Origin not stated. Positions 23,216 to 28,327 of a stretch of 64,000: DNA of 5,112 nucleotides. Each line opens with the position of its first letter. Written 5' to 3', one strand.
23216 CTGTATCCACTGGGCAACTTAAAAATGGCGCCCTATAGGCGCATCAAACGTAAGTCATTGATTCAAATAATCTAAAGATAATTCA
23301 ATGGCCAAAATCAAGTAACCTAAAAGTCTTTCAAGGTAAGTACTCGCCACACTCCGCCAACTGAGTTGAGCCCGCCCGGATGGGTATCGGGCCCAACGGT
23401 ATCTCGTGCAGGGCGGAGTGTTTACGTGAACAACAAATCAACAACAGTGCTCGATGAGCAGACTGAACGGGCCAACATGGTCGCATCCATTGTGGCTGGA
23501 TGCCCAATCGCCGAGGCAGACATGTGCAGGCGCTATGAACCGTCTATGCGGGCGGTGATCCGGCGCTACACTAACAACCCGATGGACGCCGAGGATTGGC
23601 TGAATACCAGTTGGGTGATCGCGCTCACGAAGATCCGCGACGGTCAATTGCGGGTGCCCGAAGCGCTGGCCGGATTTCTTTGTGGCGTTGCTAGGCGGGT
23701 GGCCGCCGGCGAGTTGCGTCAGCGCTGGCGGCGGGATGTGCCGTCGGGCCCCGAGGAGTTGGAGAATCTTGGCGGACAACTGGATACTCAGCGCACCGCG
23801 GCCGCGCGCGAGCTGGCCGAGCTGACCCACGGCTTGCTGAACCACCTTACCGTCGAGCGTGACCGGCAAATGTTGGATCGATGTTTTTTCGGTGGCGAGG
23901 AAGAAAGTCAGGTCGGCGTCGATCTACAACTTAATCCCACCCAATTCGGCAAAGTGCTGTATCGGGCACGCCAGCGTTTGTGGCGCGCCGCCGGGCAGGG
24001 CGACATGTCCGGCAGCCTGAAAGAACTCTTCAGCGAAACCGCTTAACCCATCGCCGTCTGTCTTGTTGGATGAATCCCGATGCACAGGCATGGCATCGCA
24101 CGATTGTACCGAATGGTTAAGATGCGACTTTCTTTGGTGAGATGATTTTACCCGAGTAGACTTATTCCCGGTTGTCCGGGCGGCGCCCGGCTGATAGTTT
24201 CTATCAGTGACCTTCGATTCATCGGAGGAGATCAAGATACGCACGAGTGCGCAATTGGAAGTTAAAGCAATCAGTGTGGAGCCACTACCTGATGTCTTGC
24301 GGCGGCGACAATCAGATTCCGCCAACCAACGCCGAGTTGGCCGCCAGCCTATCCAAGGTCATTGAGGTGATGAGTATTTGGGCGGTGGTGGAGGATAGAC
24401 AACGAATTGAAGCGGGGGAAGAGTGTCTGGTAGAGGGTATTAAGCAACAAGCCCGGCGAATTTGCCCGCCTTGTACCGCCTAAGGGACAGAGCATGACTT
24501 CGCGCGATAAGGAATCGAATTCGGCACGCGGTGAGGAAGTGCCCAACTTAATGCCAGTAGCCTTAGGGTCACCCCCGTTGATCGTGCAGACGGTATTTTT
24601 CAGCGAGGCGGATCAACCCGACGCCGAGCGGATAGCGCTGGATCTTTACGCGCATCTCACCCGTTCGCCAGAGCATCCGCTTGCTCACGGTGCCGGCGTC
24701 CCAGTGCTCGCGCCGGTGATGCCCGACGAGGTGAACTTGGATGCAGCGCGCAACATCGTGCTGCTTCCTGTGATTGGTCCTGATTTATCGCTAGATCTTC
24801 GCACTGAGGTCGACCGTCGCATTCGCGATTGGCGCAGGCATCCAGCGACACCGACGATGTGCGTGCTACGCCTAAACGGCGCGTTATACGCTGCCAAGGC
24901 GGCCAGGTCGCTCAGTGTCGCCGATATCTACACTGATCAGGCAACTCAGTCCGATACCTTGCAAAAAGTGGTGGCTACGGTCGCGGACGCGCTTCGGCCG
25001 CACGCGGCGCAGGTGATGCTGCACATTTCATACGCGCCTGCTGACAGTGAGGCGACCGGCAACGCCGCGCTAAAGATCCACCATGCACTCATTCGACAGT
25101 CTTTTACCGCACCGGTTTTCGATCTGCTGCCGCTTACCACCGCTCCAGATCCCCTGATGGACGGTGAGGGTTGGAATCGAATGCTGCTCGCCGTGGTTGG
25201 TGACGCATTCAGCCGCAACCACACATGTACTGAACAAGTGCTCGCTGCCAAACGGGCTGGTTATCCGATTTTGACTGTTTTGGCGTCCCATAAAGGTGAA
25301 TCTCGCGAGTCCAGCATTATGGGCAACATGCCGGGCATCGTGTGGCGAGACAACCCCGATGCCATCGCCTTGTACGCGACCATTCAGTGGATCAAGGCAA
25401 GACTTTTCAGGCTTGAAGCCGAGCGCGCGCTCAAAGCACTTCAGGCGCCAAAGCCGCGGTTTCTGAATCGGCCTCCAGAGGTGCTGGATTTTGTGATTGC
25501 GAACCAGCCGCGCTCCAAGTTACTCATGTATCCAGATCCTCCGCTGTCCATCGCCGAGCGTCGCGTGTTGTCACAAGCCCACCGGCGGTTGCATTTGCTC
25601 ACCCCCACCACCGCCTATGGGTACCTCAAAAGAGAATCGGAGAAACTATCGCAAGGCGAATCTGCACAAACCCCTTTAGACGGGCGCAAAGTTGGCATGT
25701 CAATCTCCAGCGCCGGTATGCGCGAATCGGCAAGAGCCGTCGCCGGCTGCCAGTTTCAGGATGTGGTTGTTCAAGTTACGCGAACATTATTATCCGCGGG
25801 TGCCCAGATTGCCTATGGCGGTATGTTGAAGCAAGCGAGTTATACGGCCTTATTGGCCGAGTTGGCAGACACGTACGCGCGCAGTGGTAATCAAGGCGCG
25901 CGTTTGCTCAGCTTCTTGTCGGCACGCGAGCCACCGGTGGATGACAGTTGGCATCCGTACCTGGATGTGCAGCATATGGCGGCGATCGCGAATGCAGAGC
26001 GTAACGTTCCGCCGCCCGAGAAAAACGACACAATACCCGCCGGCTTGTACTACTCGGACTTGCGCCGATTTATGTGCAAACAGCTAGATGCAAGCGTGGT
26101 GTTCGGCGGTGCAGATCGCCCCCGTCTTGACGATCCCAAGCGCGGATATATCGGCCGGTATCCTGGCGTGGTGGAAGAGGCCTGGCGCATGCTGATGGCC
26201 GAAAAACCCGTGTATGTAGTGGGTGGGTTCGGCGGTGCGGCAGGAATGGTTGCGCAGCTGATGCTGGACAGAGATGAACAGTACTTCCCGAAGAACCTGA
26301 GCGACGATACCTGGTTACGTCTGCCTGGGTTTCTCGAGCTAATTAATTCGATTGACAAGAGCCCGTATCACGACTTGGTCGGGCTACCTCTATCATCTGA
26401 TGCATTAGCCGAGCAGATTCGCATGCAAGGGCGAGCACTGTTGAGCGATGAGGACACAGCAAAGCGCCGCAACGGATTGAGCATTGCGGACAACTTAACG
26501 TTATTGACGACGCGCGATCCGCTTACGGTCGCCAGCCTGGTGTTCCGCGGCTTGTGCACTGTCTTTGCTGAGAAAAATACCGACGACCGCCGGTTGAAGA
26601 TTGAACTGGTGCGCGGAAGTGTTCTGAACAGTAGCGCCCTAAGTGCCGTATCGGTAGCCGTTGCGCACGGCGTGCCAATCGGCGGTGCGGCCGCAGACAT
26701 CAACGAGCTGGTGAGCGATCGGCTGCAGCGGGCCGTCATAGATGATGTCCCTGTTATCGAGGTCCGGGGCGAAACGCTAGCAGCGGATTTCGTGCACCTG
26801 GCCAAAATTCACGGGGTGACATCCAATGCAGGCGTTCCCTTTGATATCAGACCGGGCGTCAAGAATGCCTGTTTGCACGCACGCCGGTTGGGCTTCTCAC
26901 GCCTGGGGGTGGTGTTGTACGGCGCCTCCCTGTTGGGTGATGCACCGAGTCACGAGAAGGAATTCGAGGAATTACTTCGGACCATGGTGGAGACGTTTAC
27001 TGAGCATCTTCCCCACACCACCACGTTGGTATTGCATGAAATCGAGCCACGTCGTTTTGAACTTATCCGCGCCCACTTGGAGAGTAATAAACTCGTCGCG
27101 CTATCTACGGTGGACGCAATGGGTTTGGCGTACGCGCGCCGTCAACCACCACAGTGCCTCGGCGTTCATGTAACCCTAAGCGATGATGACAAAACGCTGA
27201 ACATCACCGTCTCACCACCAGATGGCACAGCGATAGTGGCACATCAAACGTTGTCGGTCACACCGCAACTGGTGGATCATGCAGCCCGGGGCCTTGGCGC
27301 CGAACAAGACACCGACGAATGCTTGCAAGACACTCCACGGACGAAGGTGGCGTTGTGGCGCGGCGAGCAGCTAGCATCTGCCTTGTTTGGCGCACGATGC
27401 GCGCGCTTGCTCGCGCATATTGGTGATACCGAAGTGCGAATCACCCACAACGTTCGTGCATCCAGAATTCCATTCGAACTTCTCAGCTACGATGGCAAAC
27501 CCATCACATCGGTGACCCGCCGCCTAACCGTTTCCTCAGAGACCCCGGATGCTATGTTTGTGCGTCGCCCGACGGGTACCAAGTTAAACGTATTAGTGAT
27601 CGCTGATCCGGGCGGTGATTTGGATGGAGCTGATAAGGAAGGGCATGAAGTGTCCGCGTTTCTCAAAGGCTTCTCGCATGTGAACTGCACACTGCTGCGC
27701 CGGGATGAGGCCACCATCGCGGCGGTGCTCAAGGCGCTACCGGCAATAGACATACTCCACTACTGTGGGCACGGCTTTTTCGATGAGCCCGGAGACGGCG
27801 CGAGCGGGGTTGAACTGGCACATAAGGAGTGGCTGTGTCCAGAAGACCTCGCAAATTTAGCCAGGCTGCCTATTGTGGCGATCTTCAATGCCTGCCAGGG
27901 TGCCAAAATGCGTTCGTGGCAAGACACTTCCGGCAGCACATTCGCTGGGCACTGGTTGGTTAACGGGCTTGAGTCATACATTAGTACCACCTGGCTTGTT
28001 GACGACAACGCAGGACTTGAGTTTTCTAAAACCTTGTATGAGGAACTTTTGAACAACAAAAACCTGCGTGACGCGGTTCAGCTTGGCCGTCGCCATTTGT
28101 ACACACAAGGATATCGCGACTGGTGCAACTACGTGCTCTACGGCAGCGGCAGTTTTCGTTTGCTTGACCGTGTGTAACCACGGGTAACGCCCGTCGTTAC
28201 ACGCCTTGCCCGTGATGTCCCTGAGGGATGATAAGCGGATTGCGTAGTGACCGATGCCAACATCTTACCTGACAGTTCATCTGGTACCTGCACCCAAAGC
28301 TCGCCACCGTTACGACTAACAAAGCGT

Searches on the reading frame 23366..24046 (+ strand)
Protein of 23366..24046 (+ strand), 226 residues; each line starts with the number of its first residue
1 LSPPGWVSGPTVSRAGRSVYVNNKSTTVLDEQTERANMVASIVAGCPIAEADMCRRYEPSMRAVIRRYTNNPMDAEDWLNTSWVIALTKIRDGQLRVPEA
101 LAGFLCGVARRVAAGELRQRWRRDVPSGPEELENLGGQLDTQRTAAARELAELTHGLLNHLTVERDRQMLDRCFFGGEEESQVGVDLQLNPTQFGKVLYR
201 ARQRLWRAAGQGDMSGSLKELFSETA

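Call 4: search_protein_families(library=pfam, proteins=[window:23366-24046:+], max_evalue=0.01)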
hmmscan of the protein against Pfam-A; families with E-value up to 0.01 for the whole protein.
window:23366-24046:+ (226 aa): 1 family
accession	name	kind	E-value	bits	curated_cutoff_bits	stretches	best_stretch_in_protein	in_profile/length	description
PF04542.20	Sigma70_r2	-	2.1e-07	31.1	24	1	55-123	3-71/71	Sigma-70 region 2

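Call 56: search_protein_families(library=padloc, proteins=[window:23366-24046:+], max_evalue=0.001)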
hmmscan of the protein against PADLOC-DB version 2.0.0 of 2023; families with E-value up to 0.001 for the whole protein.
window:23366-24046:+ (226 aa): 0 families

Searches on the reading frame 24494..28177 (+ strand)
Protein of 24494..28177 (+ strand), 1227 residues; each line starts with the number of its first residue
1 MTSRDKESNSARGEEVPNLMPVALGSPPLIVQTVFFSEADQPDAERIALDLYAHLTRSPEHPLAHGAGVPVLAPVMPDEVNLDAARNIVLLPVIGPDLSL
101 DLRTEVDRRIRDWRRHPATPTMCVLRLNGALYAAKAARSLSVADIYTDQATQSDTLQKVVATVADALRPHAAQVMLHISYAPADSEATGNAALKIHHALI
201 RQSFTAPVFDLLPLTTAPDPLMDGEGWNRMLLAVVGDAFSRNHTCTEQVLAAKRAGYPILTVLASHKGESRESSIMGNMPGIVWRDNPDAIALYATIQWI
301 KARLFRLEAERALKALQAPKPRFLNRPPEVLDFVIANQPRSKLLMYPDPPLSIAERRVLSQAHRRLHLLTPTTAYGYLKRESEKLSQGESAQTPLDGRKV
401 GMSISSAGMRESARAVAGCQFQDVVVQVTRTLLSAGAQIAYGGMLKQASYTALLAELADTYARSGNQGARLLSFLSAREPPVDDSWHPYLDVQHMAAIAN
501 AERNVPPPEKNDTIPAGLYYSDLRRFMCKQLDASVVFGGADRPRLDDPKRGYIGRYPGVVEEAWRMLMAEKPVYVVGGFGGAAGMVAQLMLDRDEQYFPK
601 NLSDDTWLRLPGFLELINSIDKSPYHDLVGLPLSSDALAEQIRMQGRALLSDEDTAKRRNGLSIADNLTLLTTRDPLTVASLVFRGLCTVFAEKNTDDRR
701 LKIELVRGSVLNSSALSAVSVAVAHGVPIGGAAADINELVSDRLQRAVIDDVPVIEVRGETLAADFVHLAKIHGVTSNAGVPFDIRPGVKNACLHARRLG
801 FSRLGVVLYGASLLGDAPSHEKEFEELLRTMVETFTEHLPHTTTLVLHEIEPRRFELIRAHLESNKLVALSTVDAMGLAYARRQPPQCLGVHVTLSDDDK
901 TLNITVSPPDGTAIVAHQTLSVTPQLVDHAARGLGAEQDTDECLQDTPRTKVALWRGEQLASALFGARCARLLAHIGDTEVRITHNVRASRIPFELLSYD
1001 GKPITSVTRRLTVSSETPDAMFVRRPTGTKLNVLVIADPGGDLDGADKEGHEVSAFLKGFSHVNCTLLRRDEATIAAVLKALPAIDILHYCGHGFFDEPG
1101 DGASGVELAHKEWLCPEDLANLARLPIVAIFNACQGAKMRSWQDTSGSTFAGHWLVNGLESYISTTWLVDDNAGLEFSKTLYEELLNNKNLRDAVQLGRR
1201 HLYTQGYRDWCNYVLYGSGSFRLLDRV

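Call 4: search_protein_families(library=pfam, proteins=[window:24494-28177:+], max_evalue=0.01)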
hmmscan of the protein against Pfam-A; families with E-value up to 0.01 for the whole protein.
window:24494-28177:+ (1227 aa): 3 families
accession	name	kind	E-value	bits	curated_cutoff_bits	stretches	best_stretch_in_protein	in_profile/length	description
PF18163.6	LD_cluster2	-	3.6e-29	102.6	25.3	1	395-669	2-263/264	SLOG cluster2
PF12770.12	CHAT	-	1.2e-21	77.9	24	1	990-1217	36-288/289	CHAT domain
PF01364.23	Peptidase_C25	-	3.9e-05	23.5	23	1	1085-1217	230-368/374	Peptidase family C25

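Call 56: search_protein_families(library=padloc, proteins=[window:24494-28177:+], max_evalue=0.001)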
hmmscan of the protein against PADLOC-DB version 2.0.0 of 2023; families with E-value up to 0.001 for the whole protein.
window:24494-28177:+ (1227 aa): 0 families
